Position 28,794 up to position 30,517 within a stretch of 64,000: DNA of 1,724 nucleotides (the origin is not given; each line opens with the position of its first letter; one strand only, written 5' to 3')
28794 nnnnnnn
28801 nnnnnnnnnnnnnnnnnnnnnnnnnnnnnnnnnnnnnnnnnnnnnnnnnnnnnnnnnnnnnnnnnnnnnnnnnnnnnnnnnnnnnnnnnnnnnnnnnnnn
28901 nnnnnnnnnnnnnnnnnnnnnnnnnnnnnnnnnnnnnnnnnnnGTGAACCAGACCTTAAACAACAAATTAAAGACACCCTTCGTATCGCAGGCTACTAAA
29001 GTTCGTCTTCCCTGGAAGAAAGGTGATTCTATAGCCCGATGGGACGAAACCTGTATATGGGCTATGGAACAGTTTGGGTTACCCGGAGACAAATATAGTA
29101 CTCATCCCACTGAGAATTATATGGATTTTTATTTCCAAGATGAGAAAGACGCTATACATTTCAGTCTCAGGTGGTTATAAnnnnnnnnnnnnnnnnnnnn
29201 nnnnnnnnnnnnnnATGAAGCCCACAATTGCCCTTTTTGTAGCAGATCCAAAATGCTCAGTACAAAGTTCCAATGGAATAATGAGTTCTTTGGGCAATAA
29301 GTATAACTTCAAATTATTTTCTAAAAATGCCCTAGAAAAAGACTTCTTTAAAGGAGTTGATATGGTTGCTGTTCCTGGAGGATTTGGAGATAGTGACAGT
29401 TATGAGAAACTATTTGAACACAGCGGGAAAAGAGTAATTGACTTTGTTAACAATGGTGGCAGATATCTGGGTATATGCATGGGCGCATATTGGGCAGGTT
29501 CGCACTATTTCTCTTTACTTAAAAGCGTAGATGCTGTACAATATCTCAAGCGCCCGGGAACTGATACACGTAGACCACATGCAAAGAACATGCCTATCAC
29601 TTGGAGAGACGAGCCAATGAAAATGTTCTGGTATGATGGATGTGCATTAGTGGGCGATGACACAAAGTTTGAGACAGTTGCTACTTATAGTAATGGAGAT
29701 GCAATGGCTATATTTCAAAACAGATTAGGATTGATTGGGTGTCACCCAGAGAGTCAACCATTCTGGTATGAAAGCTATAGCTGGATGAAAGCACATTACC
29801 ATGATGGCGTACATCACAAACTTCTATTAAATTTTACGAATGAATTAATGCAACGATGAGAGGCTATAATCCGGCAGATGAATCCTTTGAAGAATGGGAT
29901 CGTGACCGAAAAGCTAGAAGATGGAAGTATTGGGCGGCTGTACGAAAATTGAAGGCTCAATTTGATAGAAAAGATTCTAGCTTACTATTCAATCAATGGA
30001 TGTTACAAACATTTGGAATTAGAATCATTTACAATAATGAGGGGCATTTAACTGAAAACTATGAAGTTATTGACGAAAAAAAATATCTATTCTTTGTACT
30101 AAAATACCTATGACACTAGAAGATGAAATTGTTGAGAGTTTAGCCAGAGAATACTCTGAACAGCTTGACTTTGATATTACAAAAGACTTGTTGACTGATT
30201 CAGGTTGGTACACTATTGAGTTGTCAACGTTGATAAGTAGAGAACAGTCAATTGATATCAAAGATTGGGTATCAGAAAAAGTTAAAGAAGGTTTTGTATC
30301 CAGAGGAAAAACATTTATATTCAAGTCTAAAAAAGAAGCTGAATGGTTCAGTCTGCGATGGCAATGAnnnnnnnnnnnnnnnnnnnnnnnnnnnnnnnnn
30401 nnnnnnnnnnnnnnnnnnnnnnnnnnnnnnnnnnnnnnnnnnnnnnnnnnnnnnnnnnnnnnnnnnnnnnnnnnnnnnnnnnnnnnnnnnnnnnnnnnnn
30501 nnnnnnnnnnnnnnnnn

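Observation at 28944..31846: Expanded family of about 80-aa '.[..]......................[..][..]' paralogues (9 in the array, 2 dispersed)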

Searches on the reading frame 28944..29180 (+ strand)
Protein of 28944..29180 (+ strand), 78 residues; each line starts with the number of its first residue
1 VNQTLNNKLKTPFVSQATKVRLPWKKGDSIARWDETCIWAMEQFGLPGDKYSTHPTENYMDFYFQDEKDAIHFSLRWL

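Call 6: search_protein_families(library=pfam, proteins=[window:28944-29180:+], max_evalue=1)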
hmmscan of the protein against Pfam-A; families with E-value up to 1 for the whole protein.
window:28944-29180:+ (78 aa): 0 families

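Call 35: search_solved_structures(query=A4, max_evalue=10)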
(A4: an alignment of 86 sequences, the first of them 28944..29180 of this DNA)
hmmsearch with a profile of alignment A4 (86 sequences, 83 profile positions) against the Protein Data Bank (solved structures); distinct sequences matched with E-value up to 10: 1.
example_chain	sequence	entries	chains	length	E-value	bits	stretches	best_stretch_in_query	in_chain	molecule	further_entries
7ldf_A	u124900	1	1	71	0.18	15.1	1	35-72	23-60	Minimal thioredoxin fold protein, ems_thioM_802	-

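Call 38: predict_structure(alignment_id=A4)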
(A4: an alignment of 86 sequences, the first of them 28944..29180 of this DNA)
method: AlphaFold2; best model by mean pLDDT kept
length: 78 residues; sequences in the alignment: 86
mean_pLDDT: 82.4   pTM: 0.63
mean pLDDT of the five models: 82.4, 78.7, 78.7, 77.7, 77.3
residues with pLDDT >= 90: 40; 70-90: 23; 50-70: 11; < 50: 4
segments of 3 or more residues with pLDDT < 50: none
pLDDT, mean of each block of 10 residues (from residue 1): 55 69 86 90 90 90 91 89
secondary structure, 60 per line:
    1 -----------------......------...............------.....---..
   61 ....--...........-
elements in order: E18-23 H30-44 E51-55 E59-64 H67-77

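Call 44: fold_search(model_id=the predicted structure, library=pdb)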
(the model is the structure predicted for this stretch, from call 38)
No match with E <= 0.001 here; weaker rows may still be real.
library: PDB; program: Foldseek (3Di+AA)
matches with E <= 10: 500; with E <= 0.001: 0
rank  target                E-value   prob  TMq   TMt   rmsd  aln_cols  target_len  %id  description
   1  1yz6                  1.9e-01  0.57  0.38  0.16   6.5        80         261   12  Crystal structure of intact alpha subunit of aIF2 from Pyrococcus abyssi (released 2005-06-28)
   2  3i3w_B                2.6e-01  0.69  0.45  0.12   3.9        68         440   12  Structure of a phosphoglucosamine mutase from Francisella tularensis (released 2010-01-19)
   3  2eky_G                3.0e-01  0.54  0.38  0.32   4.4        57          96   12  Crystal Structure of hypothetical protein MJ1052 from Methanocaldococcus jannaschii (Form 1) (released 2007-10-02)
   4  2ifx_B                3.0e-01  0.28  0.32  0.28   5.9        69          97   19  Crystal structure of a putative 4-methylmuconolactone methylisomerase (YP_295714.1) from Ralstonia eutropha JMP134 at  (released 2006-10-10)
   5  3hf5_C                3.6e-01  0.25  0.34  0.28   6.5        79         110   15  Crystal structure of 4-methylmuconolactone methylisomerase in complex with 3-methylmuconolactone (released 2009-09-29)
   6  3hfk_A                3.8e-01  0.21  0.33  0.26   7.0        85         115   14  Crystal structure of 4-methylmuconolactone methylisomerase (H52A) in complex with 4-methylmuconolactone (released 2009-09-29)
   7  8tcf_C                3.8e-01  0.90  0.56  0.57   2.5        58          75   14  Integrin alpha-v beta-8 in complex with minibinder B8_BP_dsulf (released 2023-09-27)
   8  2eky_A                4.1e-01  0.47  0.37  0.32   4.3        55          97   11  Crystal Structure of hypothetical protein MJ1052 from Methanocaldococcus jannaschii (Form 1) (released 2007-10-02)
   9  2eky_B                4.1e-01  0.51  0.37  0.31   4.3        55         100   11  Crystal Structure of hypothetical protein MJ1052 from Methanocaldococcus jannaschii (Form 1) (released 2007-10-02)
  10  7ux1_A                4.4e-01  0.41  0.39  0.07   4.2        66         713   11  EcMscK in an Open Conformation (released 2022-11-23)
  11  6gyz_B                4.7e-01  0.63  0.49  0.11   3.6        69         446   10  Crystal structure of GlmM from Staphylococcus aureus (released 2019-01-23)
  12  7a66_B                5.0e-01  0.23  0.34  0.32   5.3        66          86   15  structure of Pcc2 from Pyrococcus abyssi (released 2022-03-23)
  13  8ba1_MODEL_1_A        5.3e-01  0.63  0.47  0.34   4.9        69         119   12  CTD12-CTD12 heterodimer from CPSF73 and CPSF100 (released 2023-05-03)
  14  8rw1_j                5.3e-01  0.30  0.37  0.16   5.3        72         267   10  Structure of a yeast 48S-AUC preinitiation complex in closed conformation (released 2024-09-11)
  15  2eky_D                5.7e-01  0.38  0.38  0.32   4.4        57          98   12  Crystal Structure of hypothetical protein MJ1052 from Methanocaldococcus jannaschii (Form 1) (released 2007-10-02)
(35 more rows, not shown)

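Call 52: find_related_loci(query=A5, collection=viral_contigs, flank=7000)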
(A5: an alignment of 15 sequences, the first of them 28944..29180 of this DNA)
Query A5 (78 aa) in viral_contigs; peptide patterns used: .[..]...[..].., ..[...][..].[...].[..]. (x = any residue, [..] = any of these).
280 stretches matched a pattern; 237 encode a relative of the query (tblastn E <= 1e-3); the best 80 are kept; 80 distinct loci.
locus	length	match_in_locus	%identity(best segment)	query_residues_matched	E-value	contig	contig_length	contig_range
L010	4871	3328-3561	99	1-78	2e-51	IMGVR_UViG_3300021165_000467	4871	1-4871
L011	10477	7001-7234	99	1-78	2e-51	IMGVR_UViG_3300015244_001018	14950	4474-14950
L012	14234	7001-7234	91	1-78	2e-47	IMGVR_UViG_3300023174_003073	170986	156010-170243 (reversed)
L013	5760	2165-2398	86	1-78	1e-45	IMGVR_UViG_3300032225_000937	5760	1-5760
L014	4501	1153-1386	85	1-78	1e-44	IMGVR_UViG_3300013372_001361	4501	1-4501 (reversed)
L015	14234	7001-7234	82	1-78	2e-43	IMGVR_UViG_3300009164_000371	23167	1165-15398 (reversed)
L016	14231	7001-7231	73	1-77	2e-38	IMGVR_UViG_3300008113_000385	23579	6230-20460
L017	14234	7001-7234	72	1-78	2e-38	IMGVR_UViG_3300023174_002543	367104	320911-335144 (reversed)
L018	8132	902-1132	73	1-77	2e-38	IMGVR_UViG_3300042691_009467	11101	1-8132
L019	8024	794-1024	73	1-77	2e-38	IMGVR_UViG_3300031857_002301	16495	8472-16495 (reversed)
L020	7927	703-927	69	3-77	5e-37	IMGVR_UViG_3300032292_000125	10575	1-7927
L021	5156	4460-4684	69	3-77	5e-37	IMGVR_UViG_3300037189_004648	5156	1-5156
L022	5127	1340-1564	71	3-77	3e-37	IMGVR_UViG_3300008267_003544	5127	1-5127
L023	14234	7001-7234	69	1-78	9e-37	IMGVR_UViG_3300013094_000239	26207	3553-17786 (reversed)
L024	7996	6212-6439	72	3-78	2e-36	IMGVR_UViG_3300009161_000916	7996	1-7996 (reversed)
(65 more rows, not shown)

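Call 55: search_dna_similar(query=window:28944-29180:+, collection=phages, mode=protein, max_evalue=1, max_rows=30)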
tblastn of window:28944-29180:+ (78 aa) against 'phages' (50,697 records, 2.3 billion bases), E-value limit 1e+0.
Records with a match: 4; places in all: 4; records where one place covers at least 80% of the query: 0.
Best place of each record, by identity: <60% 4.
By first word of the organism name: Listeria 4.
By host as written in the record: Listeria monocytogenes 4.
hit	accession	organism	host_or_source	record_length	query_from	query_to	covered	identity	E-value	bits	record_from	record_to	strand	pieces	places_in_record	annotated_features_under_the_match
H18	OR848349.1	Listeria phage LM 4-14-1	Listeria monocytogenes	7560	11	55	58%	34.6%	5e-1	33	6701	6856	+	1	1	record has no annotation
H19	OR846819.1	Listeria phage LM 4-11-1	Listeria monocytogenes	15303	11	55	58%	34.6%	5e-1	33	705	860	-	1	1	record has no annotation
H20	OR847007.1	Listeria phage LM 4-11-1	Listeria monocytogenes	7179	11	55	58%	32.7%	8e-1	33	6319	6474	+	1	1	record has no annotation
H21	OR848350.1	Listeria phage LM 4-14-1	Listeria monocytogenes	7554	11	55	58%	32.7%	8e-1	33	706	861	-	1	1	record has no annotation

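Call 80: fold_search(model_id=the predicted structure, library=viral)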
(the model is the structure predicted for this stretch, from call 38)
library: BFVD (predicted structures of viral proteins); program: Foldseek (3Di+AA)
matches with E <= 10: 500; with E <= 0.001: 4
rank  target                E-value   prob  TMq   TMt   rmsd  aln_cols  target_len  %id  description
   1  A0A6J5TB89            1.1e-06  1.00  0.72  0.86   0.9        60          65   48  Uncharacterized protein [uncultured Caudovirales phage]
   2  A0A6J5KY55            7.4e-06  1.00  0.68  0.78   1.0        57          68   42  Uncharacterized protein [uncultured Caudovirales phage]
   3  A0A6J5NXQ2            1.4e-05  1.00  0.72  0.63   6.3        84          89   32  Uncharacterized protein [uncultured Caudovirales phage]
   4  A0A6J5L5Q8            1.5e-04  1.00  0.68  0.62   1.9        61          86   36  Uncharacterized protein [uncultured Caudovirales phage]
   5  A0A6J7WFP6            2.8e-03  1.00  0.63  0.75   2.6        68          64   31  Uncharacterized protein [uncultured Caudovirales phage]
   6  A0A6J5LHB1            3.2e-03  1.00  0.59  0.81   1.8        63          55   22  Uncharacterized protein [uncultured Caudovirales phage]
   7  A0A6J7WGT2            3.4e-03  1.00  0.67  0.62   3.3        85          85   22  Uncharacterized protein [uncultured Caudovirales phage]
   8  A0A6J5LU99            9.7e-03  1.00  0.60  0.64   3.1        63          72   25  Uncharacterized protein [uncultured Caudovirales phage]
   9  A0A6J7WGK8            1.3e-02  0.99  0.50  0.30  14.0        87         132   17  Uncharacterized protein [uncultured Caudovirales phage]
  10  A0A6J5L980            1.7e-02  1.00  0.63  0.54   2.2        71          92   17  Uncharacterized protein [uncultured Caudovirales phage]
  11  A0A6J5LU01            1.7e-02  1.00  0.65  0.84   2.2        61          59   21  Uncharacterized protein [uncultured Caudovirales phage]
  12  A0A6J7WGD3            2.2e-02  1.00  0.53  0.48   6.1        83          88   19  Uncharacterized protein [uncultured Caudovirales phage]
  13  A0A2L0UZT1            2.5e-02  0.99  0.57  0.45  15.5       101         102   16  Uncharacterized protein [Agrobacterium phage Atu_ph07]
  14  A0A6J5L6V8            3.1e-02  0.98  0.55  0.41  17.3       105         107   18  Uncharacterized protein [uncultured Caudovirales phage]
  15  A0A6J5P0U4            3.1e-02  0.99  0.50  0.60   2.7        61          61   16  Uncharacterized protein [uncultured Caudovirales phage]
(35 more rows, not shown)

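Call 90: search_protein_families(library=ncbifam, alignment_id=A4, max_evalue=0.01)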
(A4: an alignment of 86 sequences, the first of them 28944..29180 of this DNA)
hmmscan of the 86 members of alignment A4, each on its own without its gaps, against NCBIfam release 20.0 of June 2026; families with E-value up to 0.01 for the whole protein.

A. member 1, window:28944-29180:+ (78 aa): 0 families

B. families by the number of members that match (of 86 scanned): 1 family
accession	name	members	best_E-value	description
NF047511.1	LIC_11959_fam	1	0.007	LIC_11959 family protein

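Call 91: search_protein_families(library=padloc, alignment_id=A4, max_evalue=0.01)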
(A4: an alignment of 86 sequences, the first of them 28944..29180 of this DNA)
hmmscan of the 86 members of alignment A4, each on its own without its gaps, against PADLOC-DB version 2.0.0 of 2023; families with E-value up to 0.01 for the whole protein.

A. member 1, window:28944-29180:+ (78 aa): 0 families

B. families by the number of members that match (of 86 scanned): 1 family
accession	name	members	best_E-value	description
PDLC03328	MTase_II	1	0.0084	Type II methyltransferase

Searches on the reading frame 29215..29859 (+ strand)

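Call 10: search_protein_families(library=pfam, proteins=[window:29215-29859:+], max_evalue=0.001)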
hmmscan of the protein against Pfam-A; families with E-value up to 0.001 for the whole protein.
window:29215-29859:+ (214 aa): 2 families
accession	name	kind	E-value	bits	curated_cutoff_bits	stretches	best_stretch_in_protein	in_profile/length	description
PF09825.15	BPL_N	-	6.9e-11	42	24.2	1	21-96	22-97/283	Biotin-protein ligase, N terminal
PF00117.34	GATase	-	7.5e-05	22.9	22.8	1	35-182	29-175/190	Glutamine amidotransferase class-I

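Call 60: search_protein_families(library=phrogs, proteins=[window:29215-29859:+], max_evalue=0.001)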
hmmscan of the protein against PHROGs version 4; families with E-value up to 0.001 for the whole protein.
window:29215-29859:+ (214 aa): 0 families

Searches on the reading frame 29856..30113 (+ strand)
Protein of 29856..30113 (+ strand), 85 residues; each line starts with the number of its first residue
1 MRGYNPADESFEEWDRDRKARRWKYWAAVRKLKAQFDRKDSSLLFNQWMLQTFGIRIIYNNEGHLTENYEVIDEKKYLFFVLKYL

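Call 6: search_protein_families(library=pfam, proteins=[window:29856-30113:+], max_evalue=1)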
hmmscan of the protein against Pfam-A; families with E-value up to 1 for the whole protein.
window:29856-30113:+ (85 aa): 0 families

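Call 7: search_protein_families(library=phrogs, proteins=[window:29856-30113:+], max_evalue=0.1)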
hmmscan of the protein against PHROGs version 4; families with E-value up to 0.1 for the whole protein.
window:29856-30113:+ (85 aa): 0 families

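Call 74: predict_structure(alignment_id=A6)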
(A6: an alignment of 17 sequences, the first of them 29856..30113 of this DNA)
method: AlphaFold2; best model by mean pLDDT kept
length: 85 residues; sequences in the alignment: 17
mean_pLDDT: 79.8   pTM: 0.64
mean pLDDT of the five models: 79.8, 78.7, 77.4, 76.1, 73.1
residues with pLDDT >= 90: 21; 70-90: 46; 50-70: 15; < 50: 3
segments of 3 or more residues with pLDDT < 50: none
pLDDT, mean of each block of 10 residues (from residue 1): 51 68 84 78 89 91 83 92 86
secondary structure, 60 per line:
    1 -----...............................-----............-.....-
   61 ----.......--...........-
elements in order: H6-36 H42-53 E55-59 E65-71 H74-84

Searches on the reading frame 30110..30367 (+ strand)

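Call 6: search_protein_families(library=pfam, proteins=[window:30110-30367:+], max_evalue=1)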
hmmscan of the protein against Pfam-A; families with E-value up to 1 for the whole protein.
window:30110-30367:+ (85 aa): 1 family
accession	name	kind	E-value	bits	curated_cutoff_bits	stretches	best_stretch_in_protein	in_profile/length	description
PF16418.11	CNOT1_HEAT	-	0.025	15.1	27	1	20-63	57-104/150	CCR4-NOT transcription complex subunit 1 HEAT repeat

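Call 7: search_protein_families(library=phrogs, proteins=[window:30110-30367:+], max_evalue=0.1)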
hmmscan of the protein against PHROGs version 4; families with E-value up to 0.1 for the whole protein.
window:30110-30367:+ (85 aa): 0 families
